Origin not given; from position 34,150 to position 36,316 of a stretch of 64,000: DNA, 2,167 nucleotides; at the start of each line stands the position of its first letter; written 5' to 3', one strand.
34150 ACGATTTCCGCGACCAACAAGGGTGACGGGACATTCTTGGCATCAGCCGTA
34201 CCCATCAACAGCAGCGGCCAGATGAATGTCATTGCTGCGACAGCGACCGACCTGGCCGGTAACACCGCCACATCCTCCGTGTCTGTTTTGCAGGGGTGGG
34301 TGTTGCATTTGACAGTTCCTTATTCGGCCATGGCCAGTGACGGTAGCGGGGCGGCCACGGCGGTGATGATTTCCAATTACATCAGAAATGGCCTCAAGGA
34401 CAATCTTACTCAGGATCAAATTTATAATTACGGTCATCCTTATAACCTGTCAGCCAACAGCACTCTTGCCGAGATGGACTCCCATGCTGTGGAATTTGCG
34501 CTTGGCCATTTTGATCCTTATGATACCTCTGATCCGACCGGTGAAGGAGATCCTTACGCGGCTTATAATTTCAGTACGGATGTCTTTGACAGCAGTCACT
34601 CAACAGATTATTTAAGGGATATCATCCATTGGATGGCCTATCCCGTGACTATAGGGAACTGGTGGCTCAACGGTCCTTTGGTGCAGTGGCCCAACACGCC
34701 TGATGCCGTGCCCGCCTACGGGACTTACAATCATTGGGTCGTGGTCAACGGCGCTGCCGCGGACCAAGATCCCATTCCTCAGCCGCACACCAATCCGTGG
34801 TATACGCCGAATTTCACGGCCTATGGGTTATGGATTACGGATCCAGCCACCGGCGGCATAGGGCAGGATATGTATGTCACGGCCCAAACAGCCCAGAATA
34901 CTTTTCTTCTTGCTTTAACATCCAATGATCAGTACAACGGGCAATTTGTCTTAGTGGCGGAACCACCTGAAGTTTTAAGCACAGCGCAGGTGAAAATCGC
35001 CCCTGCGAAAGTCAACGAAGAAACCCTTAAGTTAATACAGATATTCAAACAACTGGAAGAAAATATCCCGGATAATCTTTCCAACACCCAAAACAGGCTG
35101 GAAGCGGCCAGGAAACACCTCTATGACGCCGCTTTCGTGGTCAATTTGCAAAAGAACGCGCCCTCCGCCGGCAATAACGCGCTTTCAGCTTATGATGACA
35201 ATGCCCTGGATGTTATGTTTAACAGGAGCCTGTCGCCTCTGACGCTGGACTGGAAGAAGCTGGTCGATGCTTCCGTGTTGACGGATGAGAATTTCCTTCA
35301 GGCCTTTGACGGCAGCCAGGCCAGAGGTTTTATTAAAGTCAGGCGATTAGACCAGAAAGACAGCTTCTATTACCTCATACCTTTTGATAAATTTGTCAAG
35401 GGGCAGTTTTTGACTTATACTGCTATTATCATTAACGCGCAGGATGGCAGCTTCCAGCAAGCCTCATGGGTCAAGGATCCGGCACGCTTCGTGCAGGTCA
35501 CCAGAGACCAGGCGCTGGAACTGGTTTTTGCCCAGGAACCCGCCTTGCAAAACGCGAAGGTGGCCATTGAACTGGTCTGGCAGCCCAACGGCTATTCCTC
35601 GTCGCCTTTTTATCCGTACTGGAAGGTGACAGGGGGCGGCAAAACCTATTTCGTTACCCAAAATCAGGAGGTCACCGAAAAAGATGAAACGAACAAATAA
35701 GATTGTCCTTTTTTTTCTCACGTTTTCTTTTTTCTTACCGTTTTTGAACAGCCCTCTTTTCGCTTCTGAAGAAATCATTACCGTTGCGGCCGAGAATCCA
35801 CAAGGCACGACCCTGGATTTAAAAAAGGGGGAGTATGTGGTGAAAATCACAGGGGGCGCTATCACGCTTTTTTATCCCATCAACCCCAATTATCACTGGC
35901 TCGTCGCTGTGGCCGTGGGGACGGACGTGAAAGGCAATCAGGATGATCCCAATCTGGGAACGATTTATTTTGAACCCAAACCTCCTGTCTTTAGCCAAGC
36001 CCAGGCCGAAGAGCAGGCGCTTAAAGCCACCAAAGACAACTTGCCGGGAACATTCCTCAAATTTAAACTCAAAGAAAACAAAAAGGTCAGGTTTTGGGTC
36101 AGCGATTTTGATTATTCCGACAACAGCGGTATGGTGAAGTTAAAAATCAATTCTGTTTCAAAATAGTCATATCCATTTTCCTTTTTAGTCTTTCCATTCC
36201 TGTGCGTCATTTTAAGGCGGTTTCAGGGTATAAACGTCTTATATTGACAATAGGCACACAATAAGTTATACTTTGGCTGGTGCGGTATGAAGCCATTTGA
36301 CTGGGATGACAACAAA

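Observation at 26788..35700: RHS core-end motif (DPxGL) located near the N-terminus of a ~2900-aa multidomain surface protein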

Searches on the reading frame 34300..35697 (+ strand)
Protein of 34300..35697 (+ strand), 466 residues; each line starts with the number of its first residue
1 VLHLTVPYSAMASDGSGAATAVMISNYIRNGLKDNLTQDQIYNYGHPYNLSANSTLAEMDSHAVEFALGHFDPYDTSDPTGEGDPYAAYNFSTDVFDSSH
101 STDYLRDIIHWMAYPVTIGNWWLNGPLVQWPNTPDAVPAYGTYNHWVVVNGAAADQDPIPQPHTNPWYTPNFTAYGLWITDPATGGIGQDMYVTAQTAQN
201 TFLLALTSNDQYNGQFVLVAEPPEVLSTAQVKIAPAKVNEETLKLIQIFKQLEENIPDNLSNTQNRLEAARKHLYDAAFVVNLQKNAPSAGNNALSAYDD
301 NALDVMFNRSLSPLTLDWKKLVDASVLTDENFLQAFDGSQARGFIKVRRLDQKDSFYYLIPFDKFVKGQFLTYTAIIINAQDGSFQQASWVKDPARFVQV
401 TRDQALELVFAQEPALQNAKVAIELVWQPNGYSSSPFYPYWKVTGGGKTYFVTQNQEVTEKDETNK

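Call 55: search_protein_families(library=pfam, proteins=[window:34300-35697:+], max_evalue=1)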
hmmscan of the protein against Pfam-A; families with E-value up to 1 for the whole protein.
window:34300-35697:+ (466 aa): 1 family
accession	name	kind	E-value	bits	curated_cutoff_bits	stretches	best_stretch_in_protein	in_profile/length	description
PF20831.2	Reov_VP3_MTase1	-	0.056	13.2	27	1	190-267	12-83/226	Reovirus VP3 protein, Methyltransferase domain 1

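Call 65: find_homologous_proteins(query=window:34300-35697:+, max_evalue=0.001)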
Query window:34300-35697:+ (466 aa): 49 proteins with E <= 0.001 among 8000 candidates.
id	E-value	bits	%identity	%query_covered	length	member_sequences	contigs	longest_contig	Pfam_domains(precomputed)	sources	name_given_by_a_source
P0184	3.5e-198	677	63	99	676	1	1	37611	PF17957.8,PF09136.17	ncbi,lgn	-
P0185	2.0e-192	658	61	99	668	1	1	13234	PF17957.8,PF09136.17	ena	-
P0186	3.1e-192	658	61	99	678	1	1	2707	PF17957.8,PF09136.17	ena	-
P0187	9.1e-185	633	58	99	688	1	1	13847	PF17957.8,PF09136.17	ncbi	-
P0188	1.0e-184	633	58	99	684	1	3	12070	PF17957.8,PF09136.17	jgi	-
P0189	3.0e-183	628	58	99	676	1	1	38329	PF17957.8,PF09136.17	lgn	-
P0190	1.0e-182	626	61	99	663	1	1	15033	PF17957.8,PF09136.17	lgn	-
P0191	1.9e-182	626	57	99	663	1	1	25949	PF17957.8,PF09136.17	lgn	-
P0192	3.2e-182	625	56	99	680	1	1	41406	PF17957.8,PF09136.17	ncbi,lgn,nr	ncbi:MAG: hypothetical protein Q8R38_04595 [Candidatus Omnitrophota bacterium]|nr:hypothetical prote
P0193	2.3e-180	619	59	99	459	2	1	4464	-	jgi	jgi:hypothetical protein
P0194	3.5e-180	618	59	99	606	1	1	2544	PF17957.8,PF09136.17,PF19077.7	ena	-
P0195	5.0e-178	611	56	99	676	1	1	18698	PF17957.8,PF09136.17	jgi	jgi:hypothetical protein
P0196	2.5e-176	605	57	98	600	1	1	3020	PF17957.8,PF09136.17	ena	-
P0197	2.5e-176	605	56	99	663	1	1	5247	PF17957.8,PF09136.17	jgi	-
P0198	5.6e-176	604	56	99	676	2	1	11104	PF17957.8,PF09136.17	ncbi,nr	ncbi:MAG: Ig-like domain-containing protein [Candidatus Omnitrophica bacterium]|nr:Ig-like domain-co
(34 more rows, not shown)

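Call 66: find_encoding_contigs(protein=P0184, flank=10000, max_places=2)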
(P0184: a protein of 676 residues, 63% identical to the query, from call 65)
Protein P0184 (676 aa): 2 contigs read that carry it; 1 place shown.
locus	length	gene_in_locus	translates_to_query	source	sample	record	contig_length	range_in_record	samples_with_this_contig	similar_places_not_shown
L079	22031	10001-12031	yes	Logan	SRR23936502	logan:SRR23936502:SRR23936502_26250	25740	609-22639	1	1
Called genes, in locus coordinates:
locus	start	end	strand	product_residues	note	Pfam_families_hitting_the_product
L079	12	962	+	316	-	PF26550:Tricorn_2nd (weak)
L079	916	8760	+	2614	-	PF25023:TEN_YD-shell, PF20148:DUF6531 (faint), PF05593:RHS_repeat, PF25023:TEN_YD-shell, PF05593:RHS_repeat, PF07610:DUF1573, PF15780:ASH (weak), PF22544:HYDIN_VesB_CFA65-like_Ig, +2 more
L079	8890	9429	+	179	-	-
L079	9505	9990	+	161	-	-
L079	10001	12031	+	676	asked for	PF09136:Glucodextran_B, PF17957:Big_7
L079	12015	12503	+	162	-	-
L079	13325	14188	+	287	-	-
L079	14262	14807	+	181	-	-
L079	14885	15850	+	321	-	PF01734:Patatin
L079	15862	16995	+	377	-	PF18144:SMODS, PF21654:DncV-like_NTFase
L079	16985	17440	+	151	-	PF26395:E2-CBASS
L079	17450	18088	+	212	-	-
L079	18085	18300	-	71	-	PF13560:HTH_31, PF12844:HTH_19, PF13443:HTH_26, PF01381:HTH_3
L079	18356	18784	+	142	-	-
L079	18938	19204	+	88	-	-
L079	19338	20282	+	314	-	PF08279:HTH_11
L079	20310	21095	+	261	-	PF09397:FtsK_gamma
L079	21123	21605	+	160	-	-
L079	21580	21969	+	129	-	-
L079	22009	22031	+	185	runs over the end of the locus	PF13174:TPR_6 (faint)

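Call 78: predict_structure(alignment_id=A3)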
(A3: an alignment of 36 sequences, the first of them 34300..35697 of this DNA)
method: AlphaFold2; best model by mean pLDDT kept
length: 466 residues; sequences in the alignment: 36
mean_pLDDT: 87.6   pTM: 0.87
mean pLDDT of the five models: 87.6, 85.8, 85.4, 84.0, 82.4
residues with pLDDT >= 90: 303; 70-90: 106; 50-70: 45; < 50: 12
segments of 3 or more residues with pLDDT < 50: 290-297, 464-466
pLDDT, mean of each block of 10 residues (from residue 1): 90 93 97 95 96 95 95 80 80 95 95 90 89 96 97 93 88 97 93 96 95 97 88 93 87 65 67 72 66 48 53 77 93 93 90 94 89 96 96 86 94 88 94 94 92 94 51
secondary structure, 60 per line:
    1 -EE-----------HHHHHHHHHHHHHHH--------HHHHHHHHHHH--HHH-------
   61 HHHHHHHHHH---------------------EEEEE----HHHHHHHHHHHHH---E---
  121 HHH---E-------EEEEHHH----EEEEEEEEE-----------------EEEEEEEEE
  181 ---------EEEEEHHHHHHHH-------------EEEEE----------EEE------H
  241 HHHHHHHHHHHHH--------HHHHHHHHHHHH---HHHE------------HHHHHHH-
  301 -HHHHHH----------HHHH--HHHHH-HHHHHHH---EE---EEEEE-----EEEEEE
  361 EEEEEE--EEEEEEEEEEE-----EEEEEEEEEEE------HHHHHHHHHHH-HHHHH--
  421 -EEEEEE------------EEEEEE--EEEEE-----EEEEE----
elements in order: H15-29 H38-48 H61-70 E92-96 H101-113 E135-138 E146-154 E172-180 E190-194 H195-202 E216-220 E231-233 H240-253 H262-273 H293-299 H302-307 H318-321 H324-328 H330-336 E345-349 E355-366 E369-379 E385-395 H402-412 H414-418 E422-427 E440-445 E448-452 E458-462

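Call 80: fold_search(model_id=the predicted structure, library=pdb)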
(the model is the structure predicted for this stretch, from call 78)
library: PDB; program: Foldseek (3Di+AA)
matches with E <= 10: 1115; with E <= 0.001: 1
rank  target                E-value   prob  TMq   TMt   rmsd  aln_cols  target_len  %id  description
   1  6gez_A                7.9e-04  0.11  0.10  0.09  21.0       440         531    9  THE STRUCTURE OF TWITCH-2B N532F (released 2019-08-21)
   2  5boi                  1.4e-03  0.51  0.13  0.19  15.4       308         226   12  Bacillus megaterium YpeB C-terminal domain (released 2015-08-12)
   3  3nqz_A                2.6e-03  0.92  0.12  0.26   9.9       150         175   10  Crystal structure of the autoprocessed Vibriolysin MCP-02 with E369A mutation (released 2010-10-06)
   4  3nqy_A                5.9e-03  0.85  0.12  0.27  10.3       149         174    9  Crystal structure of the autoprocessed complex of Vibriolysin MCP-02 with a single point mutation E346A (released 2010-10-06)
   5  4k90_B                1.2e-02  0.57  0.12  0.21   9.9       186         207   10  Extracellular metalloproteinase from Aspergillus (released 2013-10-23)
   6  8i4o_G                3.1e-02  0.08  0.06  0.12  17.1       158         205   10  Design of a split green fluorescent protein for sensing and tracking an beta-amyloid (released 2023-11-29)
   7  9u9d_B                3.4e-02  0.08  0.07  0.12  17.5       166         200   10  Bipartite Genetically Encoded Biosensor sG-GECO1 (released 2025-09-17)
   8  5bp3_B                3.9e-02  0.13  0.13  0.18  17.7       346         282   10  Dehydratase domain (DH) of a mycocerosic acid synthase-like (MAS-like) PKS, crystal form 2 (released 2016-03-09)
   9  8i4o_C                4.1e-02  0.09  0.07  0.12  17.4       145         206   10  Design of a split green fluorescent protein for sensing and tracking an beta-amyloid (released 2023-11-29)
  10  8h7g_A                4.4e-02  0.07  0.12  0.06  24.2       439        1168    8  Cryo-EM structure of the human SAGA complex (released 2022-12-14)
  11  7z8b_F                5.8e-02  0.30  0.08  0.08  10.9       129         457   12  Structure of CRL7FBXW8 reveals coupling with CUL1-RBX1/ROC1 for multi-cullin-RING E3-catalyzed ubiquitin ligation (released 2022-08-24)
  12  24ne                  5.8e-02  0.13  0.08  0.07  15.0       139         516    9  Crystal Structure of Cypridina luciferase (released 2026-04-08)
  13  8xpg_B                6.2e-02  0.13  0.06  0.12  16.0       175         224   11  The Crystal Structure of polo box domain of Plk4 from Biortus. (released 2024-03-06)
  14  6uru_A                6.2e-02  0.08  0.07  0.07  17.9       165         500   10  iAChSnFR Fluorescent Acetylcholine Sensor precursor (released 2019-11-20)
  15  9ltj_B                7.0e-02  0.30  0.11  0.07  11.2       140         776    7  Cryo-EM structure of DDB1-DDA1-DET1 complex (released 2026-01-28)
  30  2bu3_A                1.2e-01  0.89  0.26  0.54   5.3       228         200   10  Acyl-enzyme intermediate between Alr0975 and glutathione at pH 3.4 (released 2005-12-14)
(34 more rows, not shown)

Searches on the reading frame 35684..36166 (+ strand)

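Call 7: search_protein_families(library=pfam, proteins=[window:35684-36166:+], max_evalue=0.01)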
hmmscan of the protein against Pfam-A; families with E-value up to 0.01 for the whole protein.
window:35684-36166:+ (160 aa): 0 families

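Call 55: search_protein_families(library=pfam, proteins=[window:35684-36166:+], max_evalue=1)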
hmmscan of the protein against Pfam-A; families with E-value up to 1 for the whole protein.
window:35684-36166:+ (160 aa): 1 family
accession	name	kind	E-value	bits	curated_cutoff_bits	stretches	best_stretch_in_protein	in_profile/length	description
PF03413.25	PepSY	-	0.024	15.4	24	1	108-158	3-52/60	Peptidase propeptide and YPEB domain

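Call 56: search_protein_families(library=padloc, proteins=[window:35684-36166:+], max_evalue=0.01)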
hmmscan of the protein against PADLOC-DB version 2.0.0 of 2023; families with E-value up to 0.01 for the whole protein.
window:35684-36166:+ (160 aa): 0 families
